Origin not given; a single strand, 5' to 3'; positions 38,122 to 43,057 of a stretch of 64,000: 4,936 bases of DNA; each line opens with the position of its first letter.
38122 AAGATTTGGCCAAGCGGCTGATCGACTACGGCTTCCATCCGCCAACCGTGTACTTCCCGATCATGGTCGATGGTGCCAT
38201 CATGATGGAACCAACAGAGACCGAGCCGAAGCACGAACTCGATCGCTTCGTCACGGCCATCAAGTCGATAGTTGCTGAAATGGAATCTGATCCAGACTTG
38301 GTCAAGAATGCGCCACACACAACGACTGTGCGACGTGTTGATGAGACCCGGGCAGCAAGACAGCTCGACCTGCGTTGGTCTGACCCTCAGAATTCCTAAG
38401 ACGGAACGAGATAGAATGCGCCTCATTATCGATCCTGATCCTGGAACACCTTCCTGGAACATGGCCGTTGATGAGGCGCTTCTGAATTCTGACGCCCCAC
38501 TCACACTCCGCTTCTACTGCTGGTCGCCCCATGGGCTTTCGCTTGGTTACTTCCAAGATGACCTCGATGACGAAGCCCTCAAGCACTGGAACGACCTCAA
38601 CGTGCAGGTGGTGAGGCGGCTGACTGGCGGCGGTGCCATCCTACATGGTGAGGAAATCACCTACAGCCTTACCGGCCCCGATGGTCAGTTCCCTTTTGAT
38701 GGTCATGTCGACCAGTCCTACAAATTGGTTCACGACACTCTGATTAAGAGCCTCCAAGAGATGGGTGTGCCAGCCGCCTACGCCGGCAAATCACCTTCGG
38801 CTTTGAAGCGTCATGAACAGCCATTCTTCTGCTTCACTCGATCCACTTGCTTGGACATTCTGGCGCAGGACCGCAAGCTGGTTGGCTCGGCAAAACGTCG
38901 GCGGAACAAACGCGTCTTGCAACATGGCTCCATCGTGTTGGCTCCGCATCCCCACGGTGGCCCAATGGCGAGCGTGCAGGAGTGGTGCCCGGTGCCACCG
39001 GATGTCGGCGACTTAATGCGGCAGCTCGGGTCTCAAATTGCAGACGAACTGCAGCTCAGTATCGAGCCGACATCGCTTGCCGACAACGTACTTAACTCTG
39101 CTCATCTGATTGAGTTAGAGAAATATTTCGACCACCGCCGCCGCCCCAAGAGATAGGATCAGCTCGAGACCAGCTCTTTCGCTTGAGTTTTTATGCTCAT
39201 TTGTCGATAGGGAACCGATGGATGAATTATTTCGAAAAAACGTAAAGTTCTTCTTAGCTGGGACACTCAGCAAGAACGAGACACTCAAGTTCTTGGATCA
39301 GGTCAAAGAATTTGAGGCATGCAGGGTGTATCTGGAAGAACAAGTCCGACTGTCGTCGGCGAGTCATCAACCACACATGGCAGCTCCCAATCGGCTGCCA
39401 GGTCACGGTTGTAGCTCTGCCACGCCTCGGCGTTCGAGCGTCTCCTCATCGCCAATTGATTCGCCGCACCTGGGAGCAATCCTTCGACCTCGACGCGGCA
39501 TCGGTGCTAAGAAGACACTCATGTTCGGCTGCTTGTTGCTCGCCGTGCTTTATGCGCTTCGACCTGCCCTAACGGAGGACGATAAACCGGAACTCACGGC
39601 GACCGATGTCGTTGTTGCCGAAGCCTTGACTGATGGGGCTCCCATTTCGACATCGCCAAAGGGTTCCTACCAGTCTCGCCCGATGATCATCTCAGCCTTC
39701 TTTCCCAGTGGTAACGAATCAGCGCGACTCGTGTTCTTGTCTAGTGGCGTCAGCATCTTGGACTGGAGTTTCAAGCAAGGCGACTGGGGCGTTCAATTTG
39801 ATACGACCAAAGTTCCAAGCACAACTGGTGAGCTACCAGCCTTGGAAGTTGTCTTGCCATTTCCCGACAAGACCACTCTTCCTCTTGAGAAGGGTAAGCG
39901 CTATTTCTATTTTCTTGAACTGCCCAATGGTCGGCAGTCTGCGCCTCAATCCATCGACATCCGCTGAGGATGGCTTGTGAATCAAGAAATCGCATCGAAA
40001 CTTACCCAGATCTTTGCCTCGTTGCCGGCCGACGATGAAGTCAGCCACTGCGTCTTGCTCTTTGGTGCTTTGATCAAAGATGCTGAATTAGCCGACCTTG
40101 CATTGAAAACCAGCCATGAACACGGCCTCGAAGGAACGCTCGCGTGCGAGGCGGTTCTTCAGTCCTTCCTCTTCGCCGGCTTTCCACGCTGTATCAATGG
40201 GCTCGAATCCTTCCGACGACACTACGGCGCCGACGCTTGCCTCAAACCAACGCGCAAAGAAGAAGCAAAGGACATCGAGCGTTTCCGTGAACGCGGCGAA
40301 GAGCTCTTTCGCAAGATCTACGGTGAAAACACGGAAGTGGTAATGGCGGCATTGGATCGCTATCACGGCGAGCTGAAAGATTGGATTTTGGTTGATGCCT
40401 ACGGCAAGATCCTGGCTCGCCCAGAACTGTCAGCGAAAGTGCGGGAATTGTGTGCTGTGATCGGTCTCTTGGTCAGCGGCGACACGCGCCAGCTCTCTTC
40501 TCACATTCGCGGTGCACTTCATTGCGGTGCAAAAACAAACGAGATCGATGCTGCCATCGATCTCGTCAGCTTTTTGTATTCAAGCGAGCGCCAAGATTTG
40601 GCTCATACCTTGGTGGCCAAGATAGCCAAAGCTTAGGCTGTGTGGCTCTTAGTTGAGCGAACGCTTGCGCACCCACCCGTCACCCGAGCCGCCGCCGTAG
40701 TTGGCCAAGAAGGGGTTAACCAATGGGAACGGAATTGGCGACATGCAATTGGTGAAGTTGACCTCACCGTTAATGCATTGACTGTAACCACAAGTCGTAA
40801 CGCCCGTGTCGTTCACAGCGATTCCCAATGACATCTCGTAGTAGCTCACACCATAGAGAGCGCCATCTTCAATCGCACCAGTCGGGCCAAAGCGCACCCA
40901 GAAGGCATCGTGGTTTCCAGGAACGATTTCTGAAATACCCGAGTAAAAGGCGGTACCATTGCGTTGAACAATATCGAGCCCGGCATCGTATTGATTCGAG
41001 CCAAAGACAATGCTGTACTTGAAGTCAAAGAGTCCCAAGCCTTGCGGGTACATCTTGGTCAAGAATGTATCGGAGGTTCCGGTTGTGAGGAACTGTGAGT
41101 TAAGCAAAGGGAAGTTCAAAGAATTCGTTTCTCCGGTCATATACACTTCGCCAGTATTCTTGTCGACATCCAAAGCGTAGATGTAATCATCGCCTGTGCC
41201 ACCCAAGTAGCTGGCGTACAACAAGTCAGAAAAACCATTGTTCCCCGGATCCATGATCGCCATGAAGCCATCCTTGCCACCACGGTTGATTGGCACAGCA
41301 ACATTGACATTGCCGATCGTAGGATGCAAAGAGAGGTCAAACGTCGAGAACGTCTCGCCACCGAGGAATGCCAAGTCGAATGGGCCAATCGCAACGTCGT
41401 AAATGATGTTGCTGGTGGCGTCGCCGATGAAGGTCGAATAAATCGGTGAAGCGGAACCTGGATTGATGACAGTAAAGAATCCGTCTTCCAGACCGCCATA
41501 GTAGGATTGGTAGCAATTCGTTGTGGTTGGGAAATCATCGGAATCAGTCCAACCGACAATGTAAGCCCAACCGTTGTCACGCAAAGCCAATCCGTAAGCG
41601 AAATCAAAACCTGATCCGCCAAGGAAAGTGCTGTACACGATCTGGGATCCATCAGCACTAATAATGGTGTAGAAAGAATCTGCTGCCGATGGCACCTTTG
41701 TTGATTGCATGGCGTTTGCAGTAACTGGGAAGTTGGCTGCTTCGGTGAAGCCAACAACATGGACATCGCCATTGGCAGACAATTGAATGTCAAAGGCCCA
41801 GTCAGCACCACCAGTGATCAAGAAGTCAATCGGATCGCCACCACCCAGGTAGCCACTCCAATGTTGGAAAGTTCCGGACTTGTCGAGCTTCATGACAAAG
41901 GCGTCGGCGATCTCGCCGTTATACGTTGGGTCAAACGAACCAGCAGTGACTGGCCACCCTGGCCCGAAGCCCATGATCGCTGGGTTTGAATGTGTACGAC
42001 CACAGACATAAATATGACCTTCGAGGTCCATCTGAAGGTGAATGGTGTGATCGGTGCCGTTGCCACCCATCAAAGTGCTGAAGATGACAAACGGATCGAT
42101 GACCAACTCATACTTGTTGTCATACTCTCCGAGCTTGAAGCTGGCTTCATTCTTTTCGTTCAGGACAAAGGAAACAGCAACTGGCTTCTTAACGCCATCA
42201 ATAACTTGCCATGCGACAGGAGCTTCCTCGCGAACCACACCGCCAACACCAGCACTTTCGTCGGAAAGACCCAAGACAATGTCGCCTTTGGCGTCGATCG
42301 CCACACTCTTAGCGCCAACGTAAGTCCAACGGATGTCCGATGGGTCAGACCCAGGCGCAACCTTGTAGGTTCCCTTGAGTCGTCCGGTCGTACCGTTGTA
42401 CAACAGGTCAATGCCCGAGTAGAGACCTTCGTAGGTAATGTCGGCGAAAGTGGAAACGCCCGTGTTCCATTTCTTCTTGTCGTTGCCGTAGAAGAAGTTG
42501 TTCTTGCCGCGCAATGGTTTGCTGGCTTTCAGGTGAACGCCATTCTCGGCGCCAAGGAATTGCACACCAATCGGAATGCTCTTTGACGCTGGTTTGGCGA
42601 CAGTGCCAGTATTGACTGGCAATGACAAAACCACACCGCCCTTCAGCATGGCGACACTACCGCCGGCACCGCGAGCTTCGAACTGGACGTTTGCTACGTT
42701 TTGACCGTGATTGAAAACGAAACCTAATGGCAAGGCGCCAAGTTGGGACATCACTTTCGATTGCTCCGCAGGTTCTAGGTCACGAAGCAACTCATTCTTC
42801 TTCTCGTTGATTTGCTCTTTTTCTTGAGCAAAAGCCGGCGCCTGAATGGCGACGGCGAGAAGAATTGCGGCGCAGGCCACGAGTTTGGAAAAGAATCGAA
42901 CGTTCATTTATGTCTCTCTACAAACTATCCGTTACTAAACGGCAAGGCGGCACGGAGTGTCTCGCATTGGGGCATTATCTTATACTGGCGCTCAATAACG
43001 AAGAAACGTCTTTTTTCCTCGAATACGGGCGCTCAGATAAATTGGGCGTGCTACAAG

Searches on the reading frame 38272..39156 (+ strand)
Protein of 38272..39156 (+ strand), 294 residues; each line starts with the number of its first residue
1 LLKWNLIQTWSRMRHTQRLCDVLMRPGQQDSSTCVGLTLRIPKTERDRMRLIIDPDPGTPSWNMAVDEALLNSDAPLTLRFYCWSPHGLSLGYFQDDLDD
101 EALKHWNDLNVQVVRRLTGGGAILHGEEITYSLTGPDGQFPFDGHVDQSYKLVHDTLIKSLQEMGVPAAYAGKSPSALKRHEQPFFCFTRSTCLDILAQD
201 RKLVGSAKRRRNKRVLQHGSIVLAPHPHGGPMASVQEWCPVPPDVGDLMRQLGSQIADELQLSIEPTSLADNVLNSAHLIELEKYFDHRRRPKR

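Call 68: search_protein_families(library=pfam, proteins=[window:38272-39156:+], max_evalue=0.0001)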
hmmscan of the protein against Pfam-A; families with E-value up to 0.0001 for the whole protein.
window:38272-39156:+ (294 aa): 2 families
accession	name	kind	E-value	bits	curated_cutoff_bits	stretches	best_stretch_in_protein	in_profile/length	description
PF21948.1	LplA-B_cat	-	1.9e-22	80.7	27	1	60-224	2-147/200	Lipoyl protein ligase A/B catalytic domain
PF03099.24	BPL_LplA_LipB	-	9e-12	45.5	21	1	99-223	14-130/133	Biotin/lipoate A/B protein ligase family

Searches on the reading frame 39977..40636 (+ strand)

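Call 68: search_protein_families(library=pfam, proteins=[window:39977-40636:+], max_evalue=0.0001)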
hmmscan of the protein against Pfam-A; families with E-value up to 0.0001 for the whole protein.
window:39977-40636:+ (219 aa): 1 family
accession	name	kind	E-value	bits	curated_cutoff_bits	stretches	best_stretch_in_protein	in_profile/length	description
PF02627.25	CMD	-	6.4e-07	29.7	23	1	139-198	8-67/84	Carboxymuconolactone decarboxylase family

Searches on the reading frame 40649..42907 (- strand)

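Call 68: search_protein_families(library=pfam, proteins=[window:40649-42907:-], max_evalue=0.0001)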
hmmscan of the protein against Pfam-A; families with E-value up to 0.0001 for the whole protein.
window:40649-42907:- (752 aa): 2 families
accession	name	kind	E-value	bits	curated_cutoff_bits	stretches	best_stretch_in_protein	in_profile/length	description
PF25778.1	DUF7948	-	1.3e-52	179.3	27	1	63-272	1-213/214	Domain of unknown function (DUF7948)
PF06739.17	SBBP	-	3.9e-11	43.1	20.5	1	564-600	2-38/38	Beta-propeller repeat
